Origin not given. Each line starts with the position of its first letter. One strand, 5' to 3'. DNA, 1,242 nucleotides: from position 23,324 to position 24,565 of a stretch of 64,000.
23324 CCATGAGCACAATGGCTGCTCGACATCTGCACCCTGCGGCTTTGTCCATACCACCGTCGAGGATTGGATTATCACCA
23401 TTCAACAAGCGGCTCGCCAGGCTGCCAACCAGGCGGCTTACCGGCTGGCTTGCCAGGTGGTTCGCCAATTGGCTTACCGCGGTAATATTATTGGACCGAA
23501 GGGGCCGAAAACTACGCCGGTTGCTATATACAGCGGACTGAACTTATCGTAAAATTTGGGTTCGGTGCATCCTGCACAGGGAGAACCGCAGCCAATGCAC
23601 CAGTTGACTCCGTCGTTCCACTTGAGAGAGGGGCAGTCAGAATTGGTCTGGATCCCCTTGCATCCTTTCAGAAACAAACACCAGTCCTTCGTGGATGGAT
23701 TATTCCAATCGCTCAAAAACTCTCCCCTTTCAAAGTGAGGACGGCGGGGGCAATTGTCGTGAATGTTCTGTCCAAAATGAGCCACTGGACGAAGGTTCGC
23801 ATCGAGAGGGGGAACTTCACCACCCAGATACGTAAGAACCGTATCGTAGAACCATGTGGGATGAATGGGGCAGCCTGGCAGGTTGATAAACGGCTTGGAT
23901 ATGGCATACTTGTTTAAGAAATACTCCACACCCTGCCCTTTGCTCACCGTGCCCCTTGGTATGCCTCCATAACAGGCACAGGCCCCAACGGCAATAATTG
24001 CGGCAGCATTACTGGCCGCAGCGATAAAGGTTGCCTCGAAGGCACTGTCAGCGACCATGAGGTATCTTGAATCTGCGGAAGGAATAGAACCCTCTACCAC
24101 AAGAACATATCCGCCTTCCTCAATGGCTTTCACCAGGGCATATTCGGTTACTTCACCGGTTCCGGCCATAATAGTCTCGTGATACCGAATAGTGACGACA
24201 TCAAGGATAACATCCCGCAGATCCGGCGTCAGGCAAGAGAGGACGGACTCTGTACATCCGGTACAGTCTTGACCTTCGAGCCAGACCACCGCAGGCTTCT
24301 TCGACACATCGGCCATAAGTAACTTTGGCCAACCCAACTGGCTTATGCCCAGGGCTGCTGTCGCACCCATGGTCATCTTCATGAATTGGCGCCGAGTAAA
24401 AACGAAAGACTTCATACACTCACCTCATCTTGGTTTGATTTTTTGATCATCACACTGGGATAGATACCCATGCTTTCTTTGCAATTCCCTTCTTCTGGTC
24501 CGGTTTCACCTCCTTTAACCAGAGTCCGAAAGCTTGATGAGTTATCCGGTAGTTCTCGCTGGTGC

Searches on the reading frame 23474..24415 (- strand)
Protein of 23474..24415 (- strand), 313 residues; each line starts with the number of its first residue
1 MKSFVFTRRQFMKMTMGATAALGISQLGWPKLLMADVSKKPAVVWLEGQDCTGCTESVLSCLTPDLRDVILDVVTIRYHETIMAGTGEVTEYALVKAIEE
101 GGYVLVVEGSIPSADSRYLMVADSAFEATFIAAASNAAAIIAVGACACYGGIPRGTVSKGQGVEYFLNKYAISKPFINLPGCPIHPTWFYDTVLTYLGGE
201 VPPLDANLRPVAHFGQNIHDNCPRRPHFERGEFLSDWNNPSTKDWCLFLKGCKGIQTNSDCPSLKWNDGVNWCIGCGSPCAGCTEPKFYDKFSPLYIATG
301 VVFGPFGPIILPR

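Call 4: search_protein_families(library=pfam, proteins=[window:23474-24415:-], max_evalue=0.01)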
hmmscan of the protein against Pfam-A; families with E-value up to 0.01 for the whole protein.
window:23474-24415:- (313 aa): 3 families
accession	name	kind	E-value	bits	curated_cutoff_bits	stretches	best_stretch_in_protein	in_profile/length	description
PF14720.11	NiFe_hyd_SSU_C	-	4.5e-30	104.3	27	1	214-296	1-80/80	NiFe/NiFeSe hydrogenase small subunit C-terminal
PF01058.29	Oxidored_q6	-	7.8e-26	90.7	27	1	51-195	1-127/128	NADH ubiquinone oxidoreductase, 20 Kd subunit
PF10518.14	TAT_signal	-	0.0033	17.7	22.7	1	6-23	2-19/21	TAT (twin-arginine translocation) pathway signal sequence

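Call 8: search_solved_structures(query=window:23474-24415:-, max_evalue=1e-10)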
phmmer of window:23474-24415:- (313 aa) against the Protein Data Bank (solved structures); distinct sequences matched with E-value up to 1e-10: 43.
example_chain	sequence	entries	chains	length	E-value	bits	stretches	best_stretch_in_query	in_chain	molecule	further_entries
3myr_A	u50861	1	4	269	1.9e-65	224.2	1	39-291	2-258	Hydrogenase (NiFe) small subunit HydA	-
1yq9_A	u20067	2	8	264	6.8e-64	219.1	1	38-297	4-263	Periplasmic [NiFe] hydrogenase small subunit | PERIPLASMIC HYDROGENASE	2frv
1frv_A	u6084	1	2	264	1.6e-63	217.8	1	38-297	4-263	HYDROGENASE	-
1yrq_A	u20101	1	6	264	4.7e-63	216.3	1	39-296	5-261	Periplasmic [NiFe] hydrogenase small subunit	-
4upe_A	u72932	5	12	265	7.8e-63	215.6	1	39-296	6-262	NIFE-HYDROGENASE SMALL SUBUNIT | HYDROGENASE (NIFE) SMALL SUBUNIT HYDA | PERIPLASMIC [NIFE] HYDROGENASE SMALL SUBUNIT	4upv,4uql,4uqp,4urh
1yqw_A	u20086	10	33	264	8.5e-63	215.5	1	39-296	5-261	Periplasmic [NiFe] hydrogenase small subunit | HYDROGENASE (NIFE) SMALL SUBUNIT HYDA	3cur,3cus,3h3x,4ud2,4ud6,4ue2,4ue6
1h2a_S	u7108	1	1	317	2.3e-62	214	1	7-296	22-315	HYDROGENASE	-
1frf_S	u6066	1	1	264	3.7e-62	213.4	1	39-296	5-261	[NI-FE] HYDROGENASE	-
4ucw_A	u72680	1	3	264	4.2e-62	213.2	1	39-296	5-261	HYDROGENASE (NIFE) SMALL SUBUNIT HYDA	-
4ucq_A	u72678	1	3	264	5.6e-62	212.8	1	39-296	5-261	HYDROGENASE (NIFE) SMALL SUBUNIT HYDA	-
4ucx_A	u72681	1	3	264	8.8e-62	212.1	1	39-296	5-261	HYDROGENASE (NIFE) SMALL SUBUNIT HYDA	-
2wpn_A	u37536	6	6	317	1.9e-61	211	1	6-297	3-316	PERIPLASMIC [NIFESE] HYDROGENASE, SMALL SUBUNIT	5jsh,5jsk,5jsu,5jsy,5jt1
1e3d_A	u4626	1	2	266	1.6e-60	208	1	38-296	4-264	[NiFe] hydrogenase small subunit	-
1h2r_S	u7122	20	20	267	9.3e-60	205.5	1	39-296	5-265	PROTEIN (PERIPLASMIC [NIFE] HYDROGENASE SMALL SUBUNIT) | Periplasmic [NiFe] hydrogenase small subunit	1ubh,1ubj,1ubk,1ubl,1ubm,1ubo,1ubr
4u9h_S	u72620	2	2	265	1.1e-59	205.2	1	39-296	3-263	Periplasmic [NiFe] hydrogenase small subunit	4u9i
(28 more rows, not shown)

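Call 68: search_protein_families(library=ncbifam, proteins=[window:23474-24415:-], max_evalue=0.001)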
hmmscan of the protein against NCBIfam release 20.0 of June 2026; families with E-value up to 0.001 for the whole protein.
window:23474-24415:- (313 aa): 5 families
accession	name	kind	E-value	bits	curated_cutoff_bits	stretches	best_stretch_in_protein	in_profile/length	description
NF045520.1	H2_NiFeSe_small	exception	4.9e-77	259.4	470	1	6-297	2-313/314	NiFeSe hydrogenase small subunit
TIGR00391.1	hydA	subfamily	2.8e-76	257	179.5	1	5-295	14-308/365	hydrogenase small subunit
NF007779.0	PRK10468.1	equivalog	1.1e-63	215.5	659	1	6-285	13-297/372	hydrogenase 2 small subunit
NF045875.1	F420_non_VhuG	exception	6.2e-06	25.7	450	0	50-154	14-95/286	F420-non-reducing hydrogenase subunit VhuG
TIGR03294.1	FrhG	equivalog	0.00049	19.9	245.5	1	45-215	6-155/228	coenzyme F420 hydrogenase subunit gamma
